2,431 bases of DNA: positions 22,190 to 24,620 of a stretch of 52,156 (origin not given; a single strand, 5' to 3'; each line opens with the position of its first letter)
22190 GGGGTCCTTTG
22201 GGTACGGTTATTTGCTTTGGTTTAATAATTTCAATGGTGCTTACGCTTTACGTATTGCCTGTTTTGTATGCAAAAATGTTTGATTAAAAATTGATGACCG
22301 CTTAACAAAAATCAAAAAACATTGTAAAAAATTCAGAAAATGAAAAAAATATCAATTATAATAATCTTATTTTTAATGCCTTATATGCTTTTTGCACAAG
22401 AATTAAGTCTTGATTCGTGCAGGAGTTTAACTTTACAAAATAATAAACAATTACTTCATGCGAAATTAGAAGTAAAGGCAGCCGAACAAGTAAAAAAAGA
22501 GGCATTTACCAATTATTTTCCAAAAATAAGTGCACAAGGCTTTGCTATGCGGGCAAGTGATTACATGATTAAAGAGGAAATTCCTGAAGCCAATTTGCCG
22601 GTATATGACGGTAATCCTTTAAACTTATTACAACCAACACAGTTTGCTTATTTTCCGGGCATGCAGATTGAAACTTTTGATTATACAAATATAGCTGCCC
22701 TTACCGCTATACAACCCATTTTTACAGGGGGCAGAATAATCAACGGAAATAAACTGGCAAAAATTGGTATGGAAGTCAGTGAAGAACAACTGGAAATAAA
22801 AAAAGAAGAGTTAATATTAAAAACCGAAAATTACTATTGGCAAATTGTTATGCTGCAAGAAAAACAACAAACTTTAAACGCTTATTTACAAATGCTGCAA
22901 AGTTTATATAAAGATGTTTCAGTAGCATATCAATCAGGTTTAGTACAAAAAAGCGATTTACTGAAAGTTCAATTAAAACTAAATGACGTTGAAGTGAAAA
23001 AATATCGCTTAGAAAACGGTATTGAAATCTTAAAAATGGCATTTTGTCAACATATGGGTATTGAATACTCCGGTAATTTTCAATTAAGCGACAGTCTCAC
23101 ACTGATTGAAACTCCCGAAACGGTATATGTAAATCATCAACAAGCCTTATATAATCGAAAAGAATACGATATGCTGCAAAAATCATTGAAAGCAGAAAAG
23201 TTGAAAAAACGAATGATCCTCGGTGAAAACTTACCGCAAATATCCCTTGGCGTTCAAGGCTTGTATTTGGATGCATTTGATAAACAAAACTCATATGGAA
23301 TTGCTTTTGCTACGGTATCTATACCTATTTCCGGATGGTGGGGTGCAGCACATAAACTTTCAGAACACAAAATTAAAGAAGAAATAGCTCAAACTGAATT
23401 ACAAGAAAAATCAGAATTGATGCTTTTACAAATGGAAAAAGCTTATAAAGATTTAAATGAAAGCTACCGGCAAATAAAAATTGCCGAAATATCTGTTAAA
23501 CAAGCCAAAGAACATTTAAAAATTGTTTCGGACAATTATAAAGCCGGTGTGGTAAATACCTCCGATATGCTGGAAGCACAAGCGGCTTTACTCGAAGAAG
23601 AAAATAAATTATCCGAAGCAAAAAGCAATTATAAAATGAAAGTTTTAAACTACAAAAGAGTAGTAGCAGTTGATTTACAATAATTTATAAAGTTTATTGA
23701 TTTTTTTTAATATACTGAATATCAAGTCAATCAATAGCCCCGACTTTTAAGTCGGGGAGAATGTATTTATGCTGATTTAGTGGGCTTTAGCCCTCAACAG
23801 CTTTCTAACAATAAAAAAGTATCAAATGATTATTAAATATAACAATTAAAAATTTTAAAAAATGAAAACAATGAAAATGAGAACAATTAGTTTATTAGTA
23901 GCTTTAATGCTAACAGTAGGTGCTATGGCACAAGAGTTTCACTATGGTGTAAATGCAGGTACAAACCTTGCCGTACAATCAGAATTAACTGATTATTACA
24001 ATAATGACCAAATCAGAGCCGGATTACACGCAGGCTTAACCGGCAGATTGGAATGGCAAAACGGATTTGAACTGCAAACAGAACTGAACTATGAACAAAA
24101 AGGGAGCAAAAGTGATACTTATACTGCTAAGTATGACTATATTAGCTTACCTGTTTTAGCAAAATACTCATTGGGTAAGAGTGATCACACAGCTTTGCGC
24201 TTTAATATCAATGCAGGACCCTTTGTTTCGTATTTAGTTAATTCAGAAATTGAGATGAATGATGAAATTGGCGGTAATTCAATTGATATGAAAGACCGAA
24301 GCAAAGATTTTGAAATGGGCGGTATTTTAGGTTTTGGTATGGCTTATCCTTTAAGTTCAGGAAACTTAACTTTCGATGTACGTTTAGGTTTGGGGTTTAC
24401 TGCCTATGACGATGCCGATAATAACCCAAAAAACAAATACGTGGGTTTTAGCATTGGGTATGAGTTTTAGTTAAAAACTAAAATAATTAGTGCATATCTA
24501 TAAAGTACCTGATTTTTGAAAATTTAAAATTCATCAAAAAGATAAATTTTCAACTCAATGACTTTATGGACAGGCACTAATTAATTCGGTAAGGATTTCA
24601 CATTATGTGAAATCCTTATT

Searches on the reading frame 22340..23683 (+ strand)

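Call 65: search_protein_families(library=pfam, proteins=[window:22340-23683:+], max_evalue=0.0001)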
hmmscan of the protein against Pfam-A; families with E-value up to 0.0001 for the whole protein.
window:22340-23683:+ (447 aa): 1 family
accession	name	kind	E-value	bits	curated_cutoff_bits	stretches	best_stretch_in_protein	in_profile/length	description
PF02321.23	OEP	-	1.2e-40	139.7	22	2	24-237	1-184/187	Outer membrane efflux protein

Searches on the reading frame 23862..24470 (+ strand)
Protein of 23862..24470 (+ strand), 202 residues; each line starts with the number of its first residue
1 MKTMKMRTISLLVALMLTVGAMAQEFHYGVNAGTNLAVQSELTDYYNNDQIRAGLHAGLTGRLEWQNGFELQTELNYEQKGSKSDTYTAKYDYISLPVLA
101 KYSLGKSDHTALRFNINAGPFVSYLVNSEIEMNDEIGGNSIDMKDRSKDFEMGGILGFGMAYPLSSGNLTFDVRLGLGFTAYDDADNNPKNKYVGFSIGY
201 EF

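Call 65: search_protein_families(library=pfam, proteins=[window:23862-24470:+], max_evalue=0.0001)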
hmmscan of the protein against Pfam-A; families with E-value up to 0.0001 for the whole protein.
window:23862-24470:+ (202 aa): 3 families
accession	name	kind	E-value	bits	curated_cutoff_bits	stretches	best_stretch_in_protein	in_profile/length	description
PF13568.12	OMP_b-brl_2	-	9e-24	84.9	27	1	23-180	2-171/175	Outer membrane protein beta-barrel domain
PF13505.12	OMP_b-brl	-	1.4e-15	58.3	28.7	1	9-202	1-175/175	Outer membrane protein beta-barrel domain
PF21012.3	DUF6850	-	2.4e-05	24.1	27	1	25-202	285-464/464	Family of unknown function (DUF6850)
